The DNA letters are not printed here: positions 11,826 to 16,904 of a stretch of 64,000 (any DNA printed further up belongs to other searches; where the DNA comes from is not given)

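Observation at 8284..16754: Bacterial-type AddAB helicase-nuclease pair embedded in an archaeal gene neighbourhood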

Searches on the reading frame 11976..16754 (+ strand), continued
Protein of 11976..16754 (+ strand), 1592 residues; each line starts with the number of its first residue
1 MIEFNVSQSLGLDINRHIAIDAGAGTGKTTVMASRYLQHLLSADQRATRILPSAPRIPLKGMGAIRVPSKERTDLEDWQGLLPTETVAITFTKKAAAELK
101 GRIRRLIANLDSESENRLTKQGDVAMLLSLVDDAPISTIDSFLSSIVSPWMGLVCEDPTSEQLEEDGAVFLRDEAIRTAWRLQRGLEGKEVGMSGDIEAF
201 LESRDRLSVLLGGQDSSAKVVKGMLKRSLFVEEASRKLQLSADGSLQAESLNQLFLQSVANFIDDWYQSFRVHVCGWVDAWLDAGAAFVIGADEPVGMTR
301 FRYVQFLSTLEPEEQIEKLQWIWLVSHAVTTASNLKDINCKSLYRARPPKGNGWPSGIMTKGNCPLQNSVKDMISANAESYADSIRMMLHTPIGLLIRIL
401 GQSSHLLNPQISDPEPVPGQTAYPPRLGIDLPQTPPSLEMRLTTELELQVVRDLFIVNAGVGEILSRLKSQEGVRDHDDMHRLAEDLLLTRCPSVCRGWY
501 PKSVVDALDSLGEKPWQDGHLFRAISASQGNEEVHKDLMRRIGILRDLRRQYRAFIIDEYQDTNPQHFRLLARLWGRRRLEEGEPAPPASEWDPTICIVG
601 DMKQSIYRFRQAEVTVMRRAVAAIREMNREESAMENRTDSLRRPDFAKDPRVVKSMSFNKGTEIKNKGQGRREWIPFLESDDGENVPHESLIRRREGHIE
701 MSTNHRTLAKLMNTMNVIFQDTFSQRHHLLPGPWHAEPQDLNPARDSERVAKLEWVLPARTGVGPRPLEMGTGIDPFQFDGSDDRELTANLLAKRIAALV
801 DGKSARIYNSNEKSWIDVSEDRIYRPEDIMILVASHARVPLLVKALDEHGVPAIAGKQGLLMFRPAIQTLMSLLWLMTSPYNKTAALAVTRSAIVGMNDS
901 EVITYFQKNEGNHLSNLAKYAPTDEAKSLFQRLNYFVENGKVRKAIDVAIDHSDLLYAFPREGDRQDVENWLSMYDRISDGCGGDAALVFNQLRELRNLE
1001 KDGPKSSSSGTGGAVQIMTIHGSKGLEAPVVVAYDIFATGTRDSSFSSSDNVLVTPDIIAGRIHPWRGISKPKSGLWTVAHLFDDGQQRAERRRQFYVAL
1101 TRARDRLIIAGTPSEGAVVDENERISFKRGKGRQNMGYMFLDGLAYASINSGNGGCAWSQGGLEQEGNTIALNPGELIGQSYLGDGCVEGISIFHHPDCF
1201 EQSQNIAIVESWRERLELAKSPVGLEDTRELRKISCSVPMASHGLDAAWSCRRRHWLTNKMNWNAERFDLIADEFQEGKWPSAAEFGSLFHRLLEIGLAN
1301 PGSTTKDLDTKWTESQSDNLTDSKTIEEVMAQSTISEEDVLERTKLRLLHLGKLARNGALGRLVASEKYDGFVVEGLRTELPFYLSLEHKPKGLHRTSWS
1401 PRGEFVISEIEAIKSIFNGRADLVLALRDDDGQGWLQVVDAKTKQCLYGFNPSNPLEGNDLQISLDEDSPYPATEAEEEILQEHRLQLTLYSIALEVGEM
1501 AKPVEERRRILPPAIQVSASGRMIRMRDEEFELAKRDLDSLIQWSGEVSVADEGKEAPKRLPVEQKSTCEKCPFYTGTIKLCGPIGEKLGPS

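Call 81: get_annotated_region(hit=H25, flank=7000)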
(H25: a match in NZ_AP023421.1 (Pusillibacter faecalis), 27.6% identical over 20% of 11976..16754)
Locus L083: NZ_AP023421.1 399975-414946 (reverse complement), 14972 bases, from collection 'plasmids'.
description: Pusillibacter faecalis strain MM59 plasmid pMM59_01
organism: Pusillibacter faecalis (NCBI taxid 2714358)
taxonomy: Bacteria; Bacillota; Clostridia; Eubacteriales; Oscillospiraceae; Pusillibacter; Pusillibacter faecalis
host: -; source: Homo sapiens; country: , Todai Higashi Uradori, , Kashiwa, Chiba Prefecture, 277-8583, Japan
typing (MOB-suite, as given by PLSDB): conjugative; relaxase MOBQ,MOBV; mating-pair formation MPF_T
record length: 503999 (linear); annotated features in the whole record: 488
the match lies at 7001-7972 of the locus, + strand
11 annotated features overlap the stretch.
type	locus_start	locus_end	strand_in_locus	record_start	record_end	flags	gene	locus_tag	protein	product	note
CDS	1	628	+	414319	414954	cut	spoIIR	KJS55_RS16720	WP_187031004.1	stage II sporulation protein R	GO:0030436 - asexual sporulation [Evidence IEA]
CDS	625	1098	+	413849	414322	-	-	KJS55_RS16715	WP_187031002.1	VOC family protein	-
CDS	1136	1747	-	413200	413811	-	-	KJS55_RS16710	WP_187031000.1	DUF1643 domain-containing protein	-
CDS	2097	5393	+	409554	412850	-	-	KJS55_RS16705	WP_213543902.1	PD-(D/E)XK nuclease family protein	-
CDS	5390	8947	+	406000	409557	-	addA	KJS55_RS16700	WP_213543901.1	helicase-exonuclease AddAB subunit AddA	GO:0000724 - double-strand break repair via homologous recombination [Evidence IEA]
CDS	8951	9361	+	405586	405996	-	-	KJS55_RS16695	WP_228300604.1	SRPBCC family protein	-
CDS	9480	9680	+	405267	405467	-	rpmE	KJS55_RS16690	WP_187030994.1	50S ribosomal protein L31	GO:0006412 - translation [Evidence IEA]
CDS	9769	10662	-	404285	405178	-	-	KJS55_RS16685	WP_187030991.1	LysR substrate-binding domain-containing protein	-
CDS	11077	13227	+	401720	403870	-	-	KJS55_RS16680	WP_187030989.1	acetate--CoA ligase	-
CDS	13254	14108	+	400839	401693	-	-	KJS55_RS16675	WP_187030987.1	enoyl-CoA hydratase/isomerase family protein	-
CDS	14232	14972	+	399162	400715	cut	-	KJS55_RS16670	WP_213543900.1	ABC transporter substrate-binding protein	-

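Call 85: search_protein_families(library=ncbifam, proteins=[L081:1830-5342:+, L082:2092-5580:+, L083:2097-5390:+, L083:5390-8944:+], max_evalue=0.00001)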
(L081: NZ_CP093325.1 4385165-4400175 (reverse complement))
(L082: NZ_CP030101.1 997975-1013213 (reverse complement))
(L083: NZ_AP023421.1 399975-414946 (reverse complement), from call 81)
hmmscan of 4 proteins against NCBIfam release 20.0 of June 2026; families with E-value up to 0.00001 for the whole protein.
L081:1830-5342:+ (1171 aa): 3 families
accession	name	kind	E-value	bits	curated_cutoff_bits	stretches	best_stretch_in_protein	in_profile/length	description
TIGR02773.1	addB_Gpos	equivalog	0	1501.8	903.7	1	1-1171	1-1159/1159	helicase-exonuclease AddAB subunit AddB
TIGR02774.1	rexB_recomb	equivalog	4.6e-76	257.1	718.35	1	23-1161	17-1069/1076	ATP-dependent nuclease subunit B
TIGR02786.1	addB_alphas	equivalog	9.3e-06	24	486.5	0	795-972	753-905/1024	double-strand break repair protein AddB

L082:2092-5580:+ (1163 aa): 2 families
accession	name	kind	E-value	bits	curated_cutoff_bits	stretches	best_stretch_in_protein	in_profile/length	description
TIGR02773.1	addB_Gpos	equivalog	0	1713.8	903.7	1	7-1162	1-1158/1159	helicase-exonuclease AddAB subunit AddB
TIGR02774.1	rexB_recomb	equivalog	3.9e-79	267.3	718.35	1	33-1156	23-1076/1076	ATP-dependent nuclease subunit B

L083:2097-5390:+ (1098 aa): 3 families
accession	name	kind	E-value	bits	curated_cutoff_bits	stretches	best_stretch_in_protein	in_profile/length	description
TIGR02773.1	addB_Gpos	equivalog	2.3e-216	721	903.7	2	2-664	3-695/1159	helicase-exonuclease AddAB subunit AddB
TIGR02774.1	rexB_recomb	equivalog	8.5e-56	190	718.35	2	99-597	100-591/1076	ATP-dependent nuclease subunit B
TIGR03623.1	TIGR03623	subfamily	1.5e-09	36.6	299.6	1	720-932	588-784/876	probable DNA repair protein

L083:5390-8944:+ (1185 aa): 14 families
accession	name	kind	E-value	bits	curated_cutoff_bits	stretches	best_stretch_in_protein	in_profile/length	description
TIGR02785.1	addA_Gpos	equivalog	1.5e-267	890.9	707.65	1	6-1184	2-1233/1234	helicase-exonuclease AddAB subunit AddA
TIGR02784.1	addA_alphas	equivalog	2.7e-74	251.2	860.75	2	99-862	112-868/1138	double-strand break repair helicase AddA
TIGR01073.1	pcrA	equivalog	1.9e-55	188.5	911.2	3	346-486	166-294/725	DNA helicase PcrA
TIGR00609.1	recB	equivalog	2e-54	185.2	696.05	1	19-873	10-822/1175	exodeoxyribonuclease V subunit beta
NF008743.0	PRK11773.1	equivalog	3.5e-47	161.2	965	3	385-487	205-299/720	DNA helicase II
TIGR01075.1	uvrD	equivalog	5.3e-46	157.2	1144.45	3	385-487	200-294/715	DNA helicase II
TIGR01074.1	rep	equivalog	1.5e-38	132.5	951.45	2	336-488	153-293/668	DNA helicase Rep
NF010485.0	PRK13909.1-2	equivalog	2.7e-35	121.8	650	2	341-490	280-429/909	RecB-like helicase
NF010487.0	PRK13909.1-4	equivalog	3e-29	101.9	759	2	344-489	279-424/924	RecB-like helicase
NF008172.0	PRK10919.1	equivalog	8.7e-28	96.9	1168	2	343-488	161-294/673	DNA helicase Rep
NF008128.0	PRK10876.1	equivalog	1.8e-26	92.2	1697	1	376-652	362-630/1181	exodeoxyribonuclease V subunit beta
NF008276.0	PRK11054.1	equivalog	9.1e-20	70.7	543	2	7-75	198-266/684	DNA helicase IV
NF010486.0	PRK13909.1-3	equivalog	4.9e-15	54.6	1109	1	767-863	615-710/921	RecB-like helicase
NF010484.0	PRK13909.1-1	equivalog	6.4e-11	40.8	1074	0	342-444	292-405/945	RecB-like helicase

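Call 96: get_annotated_region(hit=H15, flank=6000)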
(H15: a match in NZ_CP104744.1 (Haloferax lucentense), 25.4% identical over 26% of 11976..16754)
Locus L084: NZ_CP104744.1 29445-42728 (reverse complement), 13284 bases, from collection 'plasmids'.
description: Haloferax lucentense strain SVX82 plasmid pSVX82-3, complete sequence
organism: Haloferax lucentense (NCBI taxid 2254)
taxonomy: Archaea; Euryarchaeota; Halobacteria; Halobacteriales; Haloferacaceae; Haloferax; Haloferax lucentense
host: -; source: -; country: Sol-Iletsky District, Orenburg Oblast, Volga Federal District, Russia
typing (MOB-suite, as given by PLSDB): non-mobilizable; mating-pair formation MPF_T
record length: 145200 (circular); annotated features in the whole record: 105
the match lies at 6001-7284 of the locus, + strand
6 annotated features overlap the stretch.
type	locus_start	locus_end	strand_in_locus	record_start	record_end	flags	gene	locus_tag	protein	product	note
CDS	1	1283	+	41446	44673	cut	-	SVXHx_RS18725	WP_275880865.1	DEAD/DEAH box helicase family protein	-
CDS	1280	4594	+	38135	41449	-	-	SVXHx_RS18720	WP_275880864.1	PD-(D/E)XK nuclease family protein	-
CDS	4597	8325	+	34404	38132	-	-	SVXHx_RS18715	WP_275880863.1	UvrD-helicase domain-containing protein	-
CDS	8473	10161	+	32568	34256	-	-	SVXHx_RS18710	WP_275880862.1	AAA family ATPase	-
CDS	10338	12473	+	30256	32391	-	-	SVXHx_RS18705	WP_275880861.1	VWA domain-containing protein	-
CDS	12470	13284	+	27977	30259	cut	-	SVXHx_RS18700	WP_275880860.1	MBL fold metallo-hydrolase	-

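Call 97: get_annotated_region(hit=H2, flank=6000)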
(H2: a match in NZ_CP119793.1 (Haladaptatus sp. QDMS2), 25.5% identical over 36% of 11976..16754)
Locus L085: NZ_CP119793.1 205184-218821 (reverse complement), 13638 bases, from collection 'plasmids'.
description: Haladaptatus sp. QDMS2 plasmid unnamed2, complete sequence
organism: Haladaptatus sp. QDMS2 (NCBI taxid 3033391)
taxonomy: Archaea; Euryarchaeota; Halobacteria; Halobacteriales; Haladaptataceae; Haladaptatus; Haladaptatus sp. QDMS2
host: -; source: cell culture,sediment; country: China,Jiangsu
typing (MOB-suite, as given by PLSDB): non-mobilizable; mating-pair formation MPF_T
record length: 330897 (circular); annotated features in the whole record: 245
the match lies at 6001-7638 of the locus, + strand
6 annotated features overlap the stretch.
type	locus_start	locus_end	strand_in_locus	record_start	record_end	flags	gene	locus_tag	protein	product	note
CDS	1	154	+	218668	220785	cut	pglZ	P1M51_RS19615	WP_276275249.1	BREX-5 system phosphatase PglZ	-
CDS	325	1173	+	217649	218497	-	-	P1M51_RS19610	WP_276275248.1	MutH/Sau3AI family endonuclease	-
CDS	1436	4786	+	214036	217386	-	-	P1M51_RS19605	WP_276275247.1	PD-(D/E)XK nuclease family protein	-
CDS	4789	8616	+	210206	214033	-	-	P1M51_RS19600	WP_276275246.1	UvrD-helicase domain-containing protein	-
CDS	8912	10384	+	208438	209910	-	-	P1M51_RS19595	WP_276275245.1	hypothetical protein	-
CDS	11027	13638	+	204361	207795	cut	-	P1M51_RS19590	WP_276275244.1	hypothetical protein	-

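Call 98: search_protein_families(library=ncbifam, proteins=[L084:1280-4591:+, L084:4597-8322:+, L085:1436-4783:+, L085:4789-8613:+], max_evalue=0.001)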
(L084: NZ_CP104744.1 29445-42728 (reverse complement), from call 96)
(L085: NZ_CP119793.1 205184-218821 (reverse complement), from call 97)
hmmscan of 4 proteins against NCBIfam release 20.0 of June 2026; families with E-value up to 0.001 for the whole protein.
L084:1280-4591:+ (1104 aa): 4 families
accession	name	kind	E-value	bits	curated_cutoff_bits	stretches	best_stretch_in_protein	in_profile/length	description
TIGR02786.1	addB_alphas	equivalog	3.4e-15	55.2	486.5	2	909-962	877-929/1024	double-strand break repair protein AddB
TIGR03623.1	TIGR03623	subfamily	5.9e-12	44.6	299.6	1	900-1064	723-874/876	probable DNA repair protein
TIGR00372.1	cas4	equivalog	2.5e-06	27.4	65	0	747-809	2-64/180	CRISPR-associated protein Cas4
TIGR02773.1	addB_Gpos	equivalog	0.00094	16.9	903.7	0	730-800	768-839/1159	helicase-exonuclease AddAB subunit AddB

L084:4597-8322:+ (1242 aa): 16 families
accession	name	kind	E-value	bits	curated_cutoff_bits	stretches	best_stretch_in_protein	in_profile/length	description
TIGR02785.1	addA_Gpos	equivalog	1.8e-101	340.8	707.65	2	332-901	328-884/1234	helicase-exonuclease AddAB subunit AddA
TIGR02784.1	addA_alphas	equivalog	1.8e-88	298.2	860.75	3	103-710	112-701/1138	double-strand break repair helicase AddA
TIGR01073.1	pcrA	equivalog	1.7e-64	218.4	911.2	3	342-500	162-301/725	DNA helicase PcrA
TIGR00609.1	recB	equivalog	2.9e-55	188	696.05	2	343-894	323-811/1175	exodeoxyribonuclease V subunit beta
NF010485.0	PRK13909.1-2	equivalog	3.7e-41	141.3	650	3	333-497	272-429/909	RecB-like helicase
TIGR01074.1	rep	equivalog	5.3e-38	130.7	951.45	3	593-820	339-576/668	DNA helicase Rep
NF008743.0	PRK11773.1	equivalog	4.7e-37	127.7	965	3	4-142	8-125/720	DNA helicase II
TIGR01075.1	uvrD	equivalog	1.4e-34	119.5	1144.45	3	346-494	165-294/715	DNA helicase II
NF008128.0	PRK10876.1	equivalog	8.8e-31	106.4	1697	2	340-681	326-638/1181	exodeoxyribonuclease V subunit beta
NF010487.0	PRK13909.1-4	equivalog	3.8e-29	101.5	759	2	341-498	276-426/924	RecB-like helicase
NF008276.0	PRK11054.1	equivalog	2.2e-26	92.5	543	2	305-464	351-497/684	DNA helicase IV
NF008172.0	PRK10919.1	equivalog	1.1e-23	83.4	1168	2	343-447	161-255/673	DNA helicase Rep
NF010484.0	PRK13909.1-1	equivalog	1.1e-15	56.5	1074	2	351-514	301-457/945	RecB-like helicase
NF010486.0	PRK13909.1-3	equivalog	3.6e-13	48.5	1109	1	342-494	281-425/921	RecB-like helicase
TIGR01448.2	helicase_RecD2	equivalog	2.7e-06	25.8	500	0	5-71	316-379/713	SF1B family DNA helicase RecD2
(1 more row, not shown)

L085:1436-4783:+ (1116 aa): 5 families
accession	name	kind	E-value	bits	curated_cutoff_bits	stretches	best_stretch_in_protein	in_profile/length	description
TIGR02773.1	addB_Gpos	equivalog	1.6e-22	79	903.7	2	299-412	298-414/1159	helicase-exonuclease AddAB subunit AddB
TIGR02774.1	rexB_recomb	equivalog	7.6e-16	57.7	718.35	1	312-364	300-352/1076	ATP-dependent nuclease subunit B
TIGR03623.1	TIGR03623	subfamily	2e-13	49.5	299.6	1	883-1075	709-874/876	probable DNA repair protein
TIGR02786.1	addB_alphas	equivalog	6.6e-09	34.4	486.5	1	892-965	858-928/1024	double-strand break repair protein AddB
TIGR00372.1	cas4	equivalog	0.00052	19.9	65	0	897-966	52-111/180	CRISPR-associated protein Cas4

L085:4789-8613:+ (1275 aa): 14 families
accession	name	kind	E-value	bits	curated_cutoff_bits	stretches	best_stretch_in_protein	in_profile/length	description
TIGR02785.1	addA_Gpos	equivalog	1.3e-98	331.3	707.65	2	7-953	2-882/1234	helicase-exonuclease AddAB subunit AddA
TIGR02784.1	addA_alphas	equivalog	8e-92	309.3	860.75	1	11-1237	2-1132/1138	double-strand break repair helicase AddA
TIGR00609.1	recB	equivalog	1.9e-64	218.4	696.05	2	25-468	15-424/1175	exodeoxyribonuclease V subunit beta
TIGR01073.1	pcrA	equivalog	4e-53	180.9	911.2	3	362-468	162-260/725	DNA helicase PcrA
TIGR01075.1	uvrD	equivalog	8.5e-43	146.6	1144.45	3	636-880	333-581/715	DNA helicase II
NF008743.0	PRK11773.1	equivalog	4.7e-41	140.9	965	3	643-874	345-579/720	DNA helicase II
NF010485.0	PRK13909.1-2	equivalog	7.9e-41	140.2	650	3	348-527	267-428/909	RecB-like helicase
NF008128.0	PRK10876.1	equivalog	4.4e-40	137.2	1697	3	362-475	328-437/1181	exodeoxyribonuclease V subunit beta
TIGR01074.1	rep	equivalog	3.7e-35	121.3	951.45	2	643-886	339-590/668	DNA helicase Rep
NF010487.0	PRK13909.1-4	equivalog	1.4e-31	109.6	759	3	361-474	276-393/924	RecB-like helicase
NF008276.0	PRK11054.1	equivalog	3.1e-22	78.8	543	2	373-482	399-497/684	DNA helicase IV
NF008172.0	PRK10919.1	equivalog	2.3e-20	72.4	1168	2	644-880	341-583/673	DNA helicase Rep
NF010484.0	PRK13909.1-1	equivalog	3.9e-13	48.1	1074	1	396-477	329-414/945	RecB-like helicase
NF010486.0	PRK13909.1-3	equivalog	1.1e-11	43.5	1109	1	380-476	299-398/921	RecB-like helicase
